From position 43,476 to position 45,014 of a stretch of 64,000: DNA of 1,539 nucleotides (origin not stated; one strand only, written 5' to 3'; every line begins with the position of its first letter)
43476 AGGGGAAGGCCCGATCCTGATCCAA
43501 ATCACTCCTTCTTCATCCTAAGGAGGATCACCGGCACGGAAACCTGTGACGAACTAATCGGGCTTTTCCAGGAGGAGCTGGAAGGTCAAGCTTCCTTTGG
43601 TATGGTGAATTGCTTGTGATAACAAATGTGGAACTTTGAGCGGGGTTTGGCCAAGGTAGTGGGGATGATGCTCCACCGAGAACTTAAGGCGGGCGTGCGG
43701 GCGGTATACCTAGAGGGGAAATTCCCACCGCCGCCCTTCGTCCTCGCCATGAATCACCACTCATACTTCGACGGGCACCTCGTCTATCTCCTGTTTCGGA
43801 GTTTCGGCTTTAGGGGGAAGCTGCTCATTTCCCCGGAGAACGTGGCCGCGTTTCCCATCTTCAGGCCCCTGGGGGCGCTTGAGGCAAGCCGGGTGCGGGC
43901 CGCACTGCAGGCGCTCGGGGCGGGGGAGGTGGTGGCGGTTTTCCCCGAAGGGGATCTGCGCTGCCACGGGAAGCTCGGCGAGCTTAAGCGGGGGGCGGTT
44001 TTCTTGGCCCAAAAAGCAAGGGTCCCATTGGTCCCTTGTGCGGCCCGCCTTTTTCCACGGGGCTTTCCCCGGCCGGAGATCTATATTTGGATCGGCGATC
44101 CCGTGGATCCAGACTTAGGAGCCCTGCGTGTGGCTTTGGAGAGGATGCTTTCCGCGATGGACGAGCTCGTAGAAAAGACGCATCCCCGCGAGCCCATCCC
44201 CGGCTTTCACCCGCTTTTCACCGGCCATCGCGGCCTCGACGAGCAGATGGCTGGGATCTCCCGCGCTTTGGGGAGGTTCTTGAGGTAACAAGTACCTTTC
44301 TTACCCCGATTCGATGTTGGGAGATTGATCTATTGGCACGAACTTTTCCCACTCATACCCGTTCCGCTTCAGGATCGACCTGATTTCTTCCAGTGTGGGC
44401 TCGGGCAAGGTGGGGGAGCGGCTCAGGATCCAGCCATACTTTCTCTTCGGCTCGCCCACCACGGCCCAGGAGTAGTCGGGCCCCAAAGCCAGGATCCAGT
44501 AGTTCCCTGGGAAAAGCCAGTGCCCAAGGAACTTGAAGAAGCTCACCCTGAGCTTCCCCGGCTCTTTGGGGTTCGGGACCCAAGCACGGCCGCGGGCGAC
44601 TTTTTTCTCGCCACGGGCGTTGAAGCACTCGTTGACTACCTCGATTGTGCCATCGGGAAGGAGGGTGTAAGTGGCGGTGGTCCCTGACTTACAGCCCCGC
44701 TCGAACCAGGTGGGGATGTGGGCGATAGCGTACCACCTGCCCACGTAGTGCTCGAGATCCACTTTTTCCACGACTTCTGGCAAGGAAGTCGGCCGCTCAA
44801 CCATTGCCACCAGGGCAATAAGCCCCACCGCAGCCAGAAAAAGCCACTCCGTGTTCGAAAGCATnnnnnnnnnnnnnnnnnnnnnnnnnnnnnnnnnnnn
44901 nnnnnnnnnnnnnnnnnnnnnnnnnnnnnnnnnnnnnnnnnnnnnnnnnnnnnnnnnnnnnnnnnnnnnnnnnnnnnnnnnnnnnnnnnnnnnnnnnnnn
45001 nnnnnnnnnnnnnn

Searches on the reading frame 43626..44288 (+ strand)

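Call 66: search_protein_families(library=pfam, proteins=[window:43626-44288:+], max_evalue=0.0001)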
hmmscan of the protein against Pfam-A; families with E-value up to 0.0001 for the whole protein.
window:43626-44288:+ (220 aa): 1 family
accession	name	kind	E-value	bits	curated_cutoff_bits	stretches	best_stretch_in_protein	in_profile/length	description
PF01553.26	Acyltransferase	-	1.7e-13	51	23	1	32-139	9-130/132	Acyltransferase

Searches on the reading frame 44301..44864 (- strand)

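Call 66: search_protein_families(library=pfam, proteins=[window:44301-44864:-], max_evalue=0.0001)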
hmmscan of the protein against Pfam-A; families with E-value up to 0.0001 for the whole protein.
window:44301-44864:- (187 aa): 2 families
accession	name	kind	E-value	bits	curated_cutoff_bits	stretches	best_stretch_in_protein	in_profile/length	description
PF08212.18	Lipocalin_2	-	9.5e-46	155.8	24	1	35-177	1-143/146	Lipocalin-like domain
PF00061.29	Lipocalin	-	1.9e-06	28.5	23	1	41-180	1-143/145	Lipocalin / cytosolic fatty-acid binding protein family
